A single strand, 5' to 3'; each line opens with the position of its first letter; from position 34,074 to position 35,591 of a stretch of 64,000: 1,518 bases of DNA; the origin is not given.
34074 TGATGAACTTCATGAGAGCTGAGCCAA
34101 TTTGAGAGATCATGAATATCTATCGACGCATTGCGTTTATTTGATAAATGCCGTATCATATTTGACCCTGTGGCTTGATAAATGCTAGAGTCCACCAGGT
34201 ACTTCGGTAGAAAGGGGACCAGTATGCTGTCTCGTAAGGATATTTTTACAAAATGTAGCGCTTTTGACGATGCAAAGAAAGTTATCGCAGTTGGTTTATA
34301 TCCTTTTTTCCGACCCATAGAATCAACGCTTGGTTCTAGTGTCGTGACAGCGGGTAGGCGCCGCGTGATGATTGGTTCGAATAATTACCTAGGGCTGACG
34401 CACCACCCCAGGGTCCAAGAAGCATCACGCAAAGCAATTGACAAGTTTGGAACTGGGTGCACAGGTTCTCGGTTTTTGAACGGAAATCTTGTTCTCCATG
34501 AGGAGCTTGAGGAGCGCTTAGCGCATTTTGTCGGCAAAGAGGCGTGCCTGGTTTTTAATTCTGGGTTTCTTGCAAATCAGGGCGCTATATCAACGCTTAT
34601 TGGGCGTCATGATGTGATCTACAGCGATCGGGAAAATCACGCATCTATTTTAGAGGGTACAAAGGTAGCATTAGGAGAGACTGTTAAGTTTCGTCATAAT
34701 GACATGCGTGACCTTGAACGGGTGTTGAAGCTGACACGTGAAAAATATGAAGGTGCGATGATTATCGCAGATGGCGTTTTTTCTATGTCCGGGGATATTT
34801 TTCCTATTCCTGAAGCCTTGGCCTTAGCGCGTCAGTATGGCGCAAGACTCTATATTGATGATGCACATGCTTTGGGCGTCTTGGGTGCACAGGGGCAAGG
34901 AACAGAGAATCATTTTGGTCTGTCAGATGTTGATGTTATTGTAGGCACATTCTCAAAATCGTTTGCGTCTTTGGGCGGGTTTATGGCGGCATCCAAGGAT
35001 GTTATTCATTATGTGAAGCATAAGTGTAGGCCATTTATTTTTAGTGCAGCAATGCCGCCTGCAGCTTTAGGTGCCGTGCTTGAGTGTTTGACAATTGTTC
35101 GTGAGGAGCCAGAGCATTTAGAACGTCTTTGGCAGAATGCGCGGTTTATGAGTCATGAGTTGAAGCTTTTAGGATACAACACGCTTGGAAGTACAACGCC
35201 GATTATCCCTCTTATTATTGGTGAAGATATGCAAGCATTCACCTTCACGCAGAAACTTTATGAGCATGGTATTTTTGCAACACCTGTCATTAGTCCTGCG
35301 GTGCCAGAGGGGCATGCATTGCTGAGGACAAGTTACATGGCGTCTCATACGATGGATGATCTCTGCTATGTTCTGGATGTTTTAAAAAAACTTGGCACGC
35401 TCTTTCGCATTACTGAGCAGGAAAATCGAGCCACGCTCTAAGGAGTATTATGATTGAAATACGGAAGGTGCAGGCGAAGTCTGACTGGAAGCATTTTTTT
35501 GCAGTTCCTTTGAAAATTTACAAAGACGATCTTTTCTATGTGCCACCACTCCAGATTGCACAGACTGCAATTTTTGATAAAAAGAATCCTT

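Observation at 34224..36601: AONS/serine-palmitoyltransferase-family enzyme translationally coupled to a 383-aa two-lobed GNAT-like acyltransferase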

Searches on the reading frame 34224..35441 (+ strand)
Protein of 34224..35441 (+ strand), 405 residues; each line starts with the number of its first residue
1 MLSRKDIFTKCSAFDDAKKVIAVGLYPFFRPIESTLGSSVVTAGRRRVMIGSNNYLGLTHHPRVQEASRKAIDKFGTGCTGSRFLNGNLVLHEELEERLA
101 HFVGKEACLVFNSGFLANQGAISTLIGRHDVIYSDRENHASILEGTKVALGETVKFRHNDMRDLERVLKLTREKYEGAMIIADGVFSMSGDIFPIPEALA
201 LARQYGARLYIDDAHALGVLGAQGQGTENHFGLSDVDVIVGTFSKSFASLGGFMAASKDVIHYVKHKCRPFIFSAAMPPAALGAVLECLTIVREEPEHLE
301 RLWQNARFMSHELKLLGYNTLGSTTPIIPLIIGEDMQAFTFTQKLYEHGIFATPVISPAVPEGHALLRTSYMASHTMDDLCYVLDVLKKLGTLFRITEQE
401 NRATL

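Call 3: search_protein_families(library=pfam, proteins=[window:34224-35441:+], max_evalue=0.01)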
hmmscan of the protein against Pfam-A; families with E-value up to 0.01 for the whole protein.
window:34224-35441:+ (405 aa): 5 families
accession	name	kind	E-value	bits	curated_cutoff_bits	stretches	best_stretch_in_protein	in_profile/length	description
PF00155.27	Aminotran_1_2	-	2.8e-51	175.3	19.7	1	50-386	6-360/361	Aminotransferase class I and II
PF01212.27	Beta_elim_lyase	-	3.6e-10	40.1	27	1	93-269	35-224/288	Beta-eliminating lyase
PF01053.26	Cys_Met_Meta_PP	-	0.00054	19.1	27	1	92-219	54-180/381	Cys/Met metabolism PLP-dependent enzyme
PF00266.25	Aminotran_5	-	0.0032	17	21.5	1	116-217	76-180/371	Aminotransferase class-V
PF01041.23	DegT_DnrJ_EryC1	-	0.0037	17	19.8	0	92-219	26-152/360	DegT/DnrJ/EryC1/StrS aminotransferase family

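Call 4: search_protein_families(library=ncbifam, proteins=[window:34224-35441:+], max_evalue=0.01)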
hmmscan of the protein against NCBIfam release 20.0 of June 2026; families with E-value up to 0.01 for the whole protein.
window:34224-35441:+ (405 aa): 15 families
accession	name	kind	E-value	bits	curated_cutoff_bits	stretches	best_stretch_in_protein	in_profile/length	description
NF047600.1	SerpalmtaseCFB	equivalog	2.9e-145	483.9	640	1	6-390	4-388/395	serine palmitoyltransferase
TIGR01825.1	gly_Cac_T_rel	subfamily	1.5e-121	405.7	535.4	1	23-392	11-380/385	BioF/Kbl family PLP-dependent acyltransferase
TIGR00858.1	bioF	equivalog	2.1e-114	382.1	426.45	1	31-387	7-364/365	8-amino-7-oxononanoate synthase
NF005394.0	PRK06939.1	equivalog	4e-109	365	460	1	18-392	14-392/397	glycine C-acetyltransferase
NF047599.1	SerpalmtaseBetaP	equivalog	2.3e-107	359.1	500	1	9-392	5-391/394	serine palmitoyltransferase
TIGR01822.1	2am3keto_CoA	equivalog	7.3e-88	295.1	493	1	19-394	11-390/393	glycine C-acetyltransferase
NF047603.1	SerpalmtaseAlphaP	equivalog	2.1e-83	280.2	670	1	18-391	16-393/399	serine palmitoyltransferase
TIGR01821.1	5aminolev_synth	equivalog_domain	7.7e-76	255.5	338.55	1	46-389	45-392/402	5-aminolevulinate synthase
NF005526.0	PRK07179.1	equivalog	1.6e-65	221.3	428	1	43-392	52-397/407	alpha-hydroxyketone-type quorum-sensing autoinducer synthase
NF005697.0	PRK07505.1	subfamily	9e-48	162.9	342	1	41-390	44-398/405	hypothetical protein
NF004608.1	PRK05937.1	equivalog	2.1e-39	135.3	399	1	77-388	41-343/366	8-amino-7-oxononanoate synthase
NF000586.1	PRK00011.1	subfamily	2.2e-06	26.7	335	1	49-325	21-302/404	serine hydroxymethyltransferase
NF041364.1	GntC_guanitoxin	equivalog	0.0021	17.1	415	1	199-376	160-344/356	guanitoxin biosynthesis PLP-dependent (S)-gamma-hydroxy-L-arginine cyclodehydratase GntC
TIGR03588.1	PseC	equivalog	0.0025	16.8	423.5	1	92-220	32-163/380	UDP-4-amino-4,6-dideoxy-N-acetyl-beta-L-altrosamine transaminase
TIGR03301.1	PhnW-AepZ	equivalog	0.0079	15.6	360.8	0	108-273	53-217/355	2-aminoethylphosphonate aminotransferase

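Call 7: search_solved_structures(query=window:34224-35441:+, max_evalue=1e-30)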
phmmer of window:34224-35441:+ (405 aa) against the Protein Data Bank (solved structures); distinct sequences matched with E-value up to 1e-30: 48.
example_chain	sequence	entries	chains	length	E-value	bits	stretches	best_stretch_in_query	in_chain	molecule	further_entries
8guh_A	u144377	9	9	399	6.7e-114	384.2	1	6-394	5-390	Serine palmitoyltransferase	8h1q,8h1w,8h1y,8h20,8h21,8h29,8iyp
3a2b_A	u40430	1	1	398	9.1e-114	383.7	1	8-394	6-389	Serine palmitoyltransferase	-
8s1y_A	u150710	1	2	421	2e-95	323.3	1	18-393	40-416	8-amino-7-oxononanoate synthase/2-amino-3-ketobutyrate coenzyme A ligase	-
7poa_A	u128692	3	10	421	5.3e-95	322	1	18-393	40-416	8-amino-7-oxononanoate synthase/2-amino-3-ketobutyrate coenzyme A ligase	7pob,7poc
2w8j_A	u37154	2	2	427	8.3e-76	258.8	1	16-392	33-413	SERINE PALMITOYLTRANSFERASE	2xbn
2jgt_A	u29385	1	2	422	8.6e-76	258.7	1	16-391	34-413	SERINE PALMITOYLTRANSFERASE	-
2jg2_A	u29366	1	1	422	9.5e-76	258.6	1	16-391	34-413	SERINE PALMITOYLTRANSFERASE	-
2w8t_A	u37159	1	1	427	1.1e-75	258.3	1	16-392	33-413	SERINE PALMITOYLTRANSFERASE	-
2w8v_A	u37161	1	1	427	1.5e-75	257.9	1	16-392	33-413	SERINE PALMITOYLTRANSFERASE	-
2w8u_A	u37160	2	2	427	1.6e-75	257.8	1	16-392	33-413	SERINE PALMITOYLTRANSFERASE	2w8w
2x8u_A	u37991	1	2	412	5.9e-75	256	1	21-391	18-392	SERINE PALMITOYLTRANSFERASE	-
4bmk_A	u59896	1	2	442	8.1e-75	255.5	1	16-391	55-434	SERINE PALMITOYLTRANSFERASE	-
1fc4_A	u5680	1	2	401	2.7e-73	250.5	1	16-392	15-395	2-AMINO-3-KETOBUTYRATE CONENZYME A LIGASE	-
7v58_A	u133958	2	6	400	7.7e-73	249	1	18-392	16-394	2-amino-3-ketobutyrate coenzyme A ligase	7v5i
7bxp_A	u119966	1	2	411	7e-72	245.8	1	14-391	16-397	2-amino-3-ketobutyrate coenzyme A ligase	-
7u7h_A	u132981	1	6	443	4.9e-71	243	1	27-389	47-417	7-keto-8-aminopelargonate synthetase-like enzyme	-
28eh_A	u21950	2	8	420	1.9e-68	234.5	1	24-387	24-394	Cysteate-C-fatty acyltransferase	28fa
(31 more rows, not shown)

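Call 52: find_homologous_proteins(query=window:34224-35441:+, max_evalue=1e-50)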
Query window:34224-35441:+ (405 aa): 8000 proteins with E <= 1e-50 among 8000 candidates; the best 120 are listed.
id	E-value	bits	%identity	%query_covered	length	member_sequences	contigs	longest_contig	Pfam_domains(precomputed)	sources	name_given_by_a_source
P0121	2.3e-270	914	100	100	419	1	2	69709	PF00155.28,PF01212.28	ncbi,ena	-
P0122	4.3e-204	696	75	98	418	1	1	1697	PF00155.28,PF01212.28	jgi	jgi:8-amino-7-oxononanoate synthase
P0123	2.8e-203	693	75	98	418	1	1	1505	PF00155.28,PF01212.28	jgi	jgi:8-amino-7-oxononanoate synthase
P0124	2.2e-201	687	75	98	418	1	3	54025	PF00155.28,PF01212.28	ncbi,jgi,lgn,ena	jgi:8-amino-7-oxononanoate synthase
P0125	3.7e-201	686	74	98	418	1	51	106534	PF00155.28,PF01212.28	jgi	jgi:8-amino-7-oxononanoate synthase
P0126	2.6e-200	684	74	98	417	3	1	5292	PF00155.28,PF01212.28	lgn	-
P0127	8.7e-199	678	72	99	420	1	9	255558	PF00155.28,PF01212.28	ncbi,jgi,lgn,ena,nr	ncbi:MAG TPA: 8-amino-7-oxononanoate synthase [Bdellovibrionales bacterium]|nr:MAG: 8-amino-7-oxonon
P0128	1.0e-198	678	74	98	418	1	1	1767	PF00155.28,PF01212.28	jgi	jgi:8-amino-7-oxononanoate synthase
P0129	6.7e-198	676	72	98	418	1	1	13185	PF00155.28,PF01212.28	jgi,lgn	jgi:8-amino-7-oxononanoate synthase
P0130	8.6e-198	675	72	99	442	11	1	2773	PF00155.28,PF01212.28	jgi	jgi:8-amino-7-oxononanoate synthase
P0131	1.0e-197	675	73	99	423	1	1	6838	PF00155.28,PF01212.28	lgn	-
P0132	1.1e-197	675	74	98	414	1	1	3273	PF00155.28,PF01212.28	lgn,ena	-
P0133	1.3e-197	675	74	98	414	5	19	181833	PF00155.28,PF01212.28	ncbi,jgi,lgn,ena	jgi:8-amino-7-oxononanoate synthase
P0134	1.4e-197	675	74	98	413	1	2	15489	PF00155.28,PF01212.28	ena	-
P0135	1.8e-197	674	74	97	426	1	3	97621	PF00155.28,PF01212.28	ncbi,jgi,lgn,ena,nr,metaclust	ncbi:MAG: 8-amino-7-oxononanoate synthase [Bdellovibrionales bacterium GWB1_55_8]|nr:MAG: 8-amino-7-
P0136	2.2e-197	674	73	98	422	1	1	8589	PF00155.28,PF01212.28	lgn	-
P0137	2.5e-197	674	73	98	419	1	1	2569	PF00155.28,PF01212.28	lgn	-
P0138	2.6e-197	674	74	98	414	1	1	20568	PF00155.28,PF01212.28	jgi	jgi:8-amino-7-oxononanoate synthase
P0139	6.2e-197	672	74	98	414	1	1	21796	PF00155.28,PF01212.28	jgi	jgi:8-amino-7-oxononanoate synthase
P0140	6.5e-197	672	72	98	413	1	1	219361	PF00155.28,PF01212.28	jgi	jgi:8-amino-7-oxononanoate synthase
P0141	6.6e-197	672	72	99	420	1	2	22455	PF00155.28,PF01212.28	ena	-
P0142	8.2e-197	672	72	99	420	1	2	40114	PF00155.28,PF01212.28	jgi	-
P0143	9.8e-197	672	72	99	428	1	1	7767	PF00155.28,PF01212.28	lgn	-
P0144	1.0e-196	672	73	98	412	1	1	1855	PF00155.28,PF01212.28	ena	-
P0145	1.1e-196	672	72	99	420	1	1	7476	PF00155.28,PF01212.28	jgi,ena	-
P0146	1.2e-196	671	71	99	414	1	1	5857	PF00155.28,PF01212.28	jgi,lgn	-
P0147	1.4e-196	671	72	99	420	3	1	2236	PF00155.28,PF01212.28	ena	-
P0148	1.4e-196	671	74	98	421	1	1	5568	PF00155.28,PF01212.28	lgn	-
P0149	1.4e-196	671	72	99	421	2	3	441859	PF00155.28,PF01212.28,PF01041.24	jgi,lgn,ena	-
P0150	2.1e-196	671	72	98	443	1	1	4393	PF00155.28,PF01212.28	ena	-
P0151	2.3e-196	670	73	98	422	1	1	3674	PF00155.28,PF01212.28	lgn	-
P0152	2.7e-196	670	71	99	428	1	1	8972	PF00155.28,PF01212.28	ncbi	-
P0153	2.9e-196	670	73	98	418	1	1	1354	PF00155.28,PF01212.28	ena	-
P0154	3.4e-196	670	71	99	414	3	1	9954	PF00155.28,PF01212.28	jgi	jgi:8-amino-7-oxononanoate synthase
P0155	4.5e-196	670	73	98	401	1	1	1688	PF00155.28,PF01212.28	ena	-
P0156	5.6e-196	669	72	99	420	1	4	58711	PF00155.28,PF01212.28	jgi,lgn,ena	-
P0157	5.6e-196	669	72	99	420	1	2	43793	PF00155.28,PF01212.28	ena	-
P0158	5.6e-196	669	72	98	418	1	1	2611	PF00155.28,PF01212.28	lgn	-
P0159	6.4e-196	669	72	98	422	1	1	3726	PF00155.28,PF01212.28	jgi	jgi:8-amino-7-oxononanoate synthase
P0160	9.4e-196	669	72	99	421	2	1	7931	PF00155.28,PF01212.28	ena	-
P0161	2.0e-195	667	72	98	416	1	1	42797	PF00155.28,PF01212.28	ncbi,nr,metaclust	ncbi:MAG: 8-amino-7-oxononanoate synthase [Bdellovibrionales bacterium RIFOXYD1_FULL_55_31]|nr:MAG: 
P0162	2.0e-195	667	73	98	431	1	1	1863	PF00155.28,PF01212.28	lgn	-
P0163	2.4e-195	667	73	97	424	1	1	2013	PF00155.28,PF01212.28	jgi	jgi:8-amino-7-oxononanoate synthase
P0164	2.9e-195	667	72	98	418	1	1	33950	PF00155.28,PF01212.28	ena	-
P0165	3.6e-195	667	72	97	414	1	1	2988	PF00155.28,PF01212.28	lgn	-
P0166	6.2e-195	666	72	98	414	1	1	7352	PF00155.28,PF01212.28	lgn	-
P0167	6.4e-195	666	71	99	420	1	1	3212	PF00155.28,PF01212.28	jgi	jgi:8-amino-7-oxononanoate synthase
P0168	8.1e-195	665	72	98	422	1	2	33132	PF00155.28,PF01212.28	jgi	jgi:8-amino-7-oxononanoate synthase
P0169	8.4e-195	665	72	99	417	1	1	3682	PF00155.28,PF01212.28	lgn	-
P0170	8.5e-195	665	72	98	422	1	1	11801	PF00155.28,PF01212.28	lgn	-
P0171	8.7e-195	665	72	98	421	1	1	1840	PF00155.28,PF01212.28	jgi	jgi:8-amino-7-oxononanoate synthase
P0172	8.8e-195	665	73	98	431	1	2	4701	PF00155.28,PF01212.28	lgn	-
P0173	9.9e-195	665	71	99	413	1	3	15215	PF00155.28,PF01212.28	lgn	-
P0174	1.1e-194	665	73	98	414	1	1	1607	PF00155.28,PF01212.28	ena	-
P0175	1.6e-194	664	72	99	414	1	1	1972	PF00155.28,PF01212.28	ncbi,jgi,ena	jgi:8-amino-7-oxononanoate synthase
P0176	2.9e-194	664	72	99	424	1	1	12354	PF00155.28,PF01212.28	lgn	-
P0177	2.9e-194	664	72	98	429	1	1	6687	PF00155.28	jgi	jgi:8-amino-7-oxononanoate synthase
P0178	3.0e-194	664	73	98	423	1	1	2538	PF00155.28,PF01212.28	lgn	-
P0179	3.7e-194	663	72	99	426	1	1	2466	PF00155.28,PF01212.28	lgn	-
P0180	4.0e-194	663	72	98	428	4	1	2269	PF00155.28,PF01212.28,PF01053.27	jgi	jgi:8-amino-7-oxononanoate synthase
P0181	4.2e-194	663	72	99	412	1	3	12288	PF00155.28,PF01212.28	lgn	-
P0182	4.5e-194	663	72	98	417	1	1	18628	PF00155.28,PF01212.28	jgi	jgi:8-amino-7-oxononanoate synthase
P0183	6.0e-194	663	72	98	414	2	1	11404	PF00155.28,PF01212.28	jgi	jgi:8-amino-7-oxononanoate synthase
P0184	7.1e-194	662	73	97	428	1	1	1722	PF00155.28,PF01212.28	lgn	-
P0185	1.1e-193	662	72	99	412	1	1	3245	PF00155.28,PF01212.28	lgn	-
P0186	1.4e-193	661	71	98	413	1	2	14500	PF00155.28,PF01212.28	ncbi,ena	-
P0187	1.8e-193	661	71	98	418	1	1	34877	PF00155.28,PF01212.28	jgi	jgi:8-amino-7-oxononanoate synthase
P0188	2.1e-193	661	72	98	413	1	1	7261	PF00155.28,PF01212.28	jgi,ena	-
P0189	2.3e-193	661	71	98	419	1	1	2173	PF00155.28,PF01212.28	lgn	-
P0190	2.6e-193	660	71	98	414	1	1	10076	PF00155.28,PF01212.28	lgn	-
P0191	2.7e-193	660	70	99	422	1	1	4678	PF00155.28,PF01212.28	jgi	jgi:8-amino-7-oxononanoate synthase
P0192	2.8e-193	660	70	99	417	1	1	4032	PF00155.28,PF01212.28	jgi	jgi:8-amino-7-oxononanoate synthase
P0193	3.5e-193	660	72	98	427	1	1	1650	PF00155.28,PF01212.28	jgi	jgi:8-amino-7-oxononanoate synthase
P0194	4.9e-193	660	70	99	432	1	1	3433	PF00155.28,PF01212.28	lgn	-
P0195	5.4e-193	659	69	100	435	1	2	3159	PF00155.28,PF01212.28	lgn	-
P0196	5.6e-193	659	71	98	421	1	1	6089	PF00155.28,PF01212.28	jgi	jgi:8-amino-7-oxononanoate synthase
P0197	7.4e-193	659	72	97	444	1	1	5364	PF00155.28,PF01212.28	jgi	jgi:8-amino-7-oxononanoate synthase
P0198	7.7e-193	659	72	99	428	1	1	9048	PF00155.28,PF01212.28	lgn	-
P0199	8.2e-193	659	73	96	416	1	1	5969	PF00155.28,PF01212.28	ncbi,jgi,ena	jgi:8-amino-7-oxononanoate synthase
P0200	8.5e-193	659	70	98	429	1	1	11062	PF00155.28,PF01212.28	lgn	-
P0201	8.5e-193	659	70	98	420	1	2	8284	PF00155.28,PF01212.28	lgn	-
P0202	9.4e-193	659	71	99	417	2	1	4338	PF00155.28,PF01212.28,PF01053.27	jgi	-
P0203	1.3e-192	658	71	98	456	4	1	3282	PF00155.28,PF01212.28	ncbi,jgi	jgi:8-amino-7-oxononanoate synthase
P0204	1.3e-192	658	73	97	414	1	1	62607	PF00155.28,PF01212.28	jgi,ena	jgi:8-amino-7-oxononanoate synthase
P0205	1.4e-192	658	70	99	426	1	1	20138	PF00155.28,PF01212.28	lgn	-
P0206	1.5e-192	658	70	99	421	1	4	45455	PF00155.28,PF01212.28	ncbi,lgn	-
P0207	1.5e-192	658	70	99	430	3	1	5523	PF00155.28,PF01212.28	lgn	-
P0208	1.5e-192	658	70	99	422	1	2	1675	PF00155.28,PF01212.28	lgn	-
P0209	1.5e-192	658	72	99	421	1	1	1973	PF00155.28,PF01212.28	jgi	-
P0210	1.6e-192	658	72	98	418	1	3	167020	PF00155.28,PF01212.28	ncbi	-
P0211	2.2e-192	657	71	98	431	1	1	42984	PF00155.28,PF01212.28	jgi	-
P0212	2.5e-192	657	68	100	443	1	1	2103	PF00155.28,PF01212.28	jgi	jgi:8-amino-7-oxononanoate synthase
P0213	2.8e-192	657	71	99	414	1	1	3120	PF00155.28,PF01212.28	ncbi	-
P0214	2.8e-192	657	72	98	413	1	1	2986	PF00155.28,PF01212.28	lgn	-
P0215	2.9e-192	657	70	98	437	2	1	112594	PF00155.28,PF01212.28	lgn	-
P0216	3.1e-192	657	72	98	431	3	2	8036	PF00155.28,PF01212.28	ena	-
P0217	3.6e-192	657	69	99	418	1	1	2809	PF00155.28,PF01212.28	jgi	jgi:8-amino-7-oxononanoate synthase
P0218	4.9e-192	656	70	99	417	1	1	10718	PF00155.28,PF01212.28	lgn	-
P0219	5.5e-192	656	70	98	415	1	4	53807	PF00155.28,PF01212.28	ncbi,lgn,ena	-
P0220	5.8e-192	656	70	99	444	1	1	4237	PF00155.28,PF01212.28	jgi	jgi:8-amino-7-oxononanoate synthase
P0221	6.4e-192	656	70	98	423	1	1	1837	PF00155.28,PF01212.28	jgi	jgi:8-amino-7-oxononanoate synthase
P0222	6.9e-192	656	72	98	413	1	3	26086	PF00155.28,PF01212.28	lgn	-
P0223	7.9e-192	656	71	98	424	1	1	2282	PF00155.28,PF01212.28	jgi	jgi:8-amino-7-oxononanoate synthase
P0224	8.1e-192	656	71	98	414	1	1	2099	PF00155.28,PF01212.28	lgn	-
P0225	8.5e-192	655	72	99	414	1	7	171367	PF00155.28,PF01212.28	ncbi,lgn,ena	-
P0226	9.2e-192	655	71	99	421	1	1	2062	PF00155.28,PF01212.28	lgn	-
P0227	1.1e-191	655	71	98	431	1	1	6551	PF00155.28,PF01212.28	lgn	-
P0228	1.3e-191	655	70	98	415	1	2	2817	PF00155.28,PF01212.28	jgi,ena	-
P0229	1.3e-191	655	70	99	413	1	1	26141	PF00155.28,PF01212.28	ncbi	-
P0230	1.3e-191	655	71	98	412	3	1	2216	PF00155.28,PF01212.28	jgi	jgi:8-amino-7-oxononanoate synthase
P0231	1.5e-191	655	70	99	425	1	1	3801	PF00155.28,PF01212.28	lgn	-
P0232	1.6e-191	655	69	100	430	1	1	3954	PF00155.28,PF01212.28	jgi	jgi:8-amino-7-oxononanoate synthase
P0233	1.9e-191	654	70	98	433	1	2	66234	PF00155.28,PF01212.28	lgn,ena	-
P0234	2.1e-191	654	71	99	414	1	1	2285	PF00155.28,PF01212.28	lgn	-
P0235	2.6e-191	654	70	98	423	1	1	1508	PF00155.28,PF01212.28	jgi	jgi:8-amino-7-oxononanoate synthase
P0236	2.8e-191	654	71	97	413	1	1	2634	PF00155.28,PF01212.28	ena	-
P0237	3.3e-191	654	70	98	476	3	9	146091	PF00155.28,PF01212.28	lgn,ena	-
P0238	3.5e-191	653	71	98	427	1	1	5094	PF00155.28,PF01212.28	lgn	-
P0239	3.5e-191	653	70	98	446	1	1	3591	PF00155.28,PF01212.28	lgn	-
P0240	4.0e-191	653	70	98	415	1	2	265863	PF00155.28,PF01212.28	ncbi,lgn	-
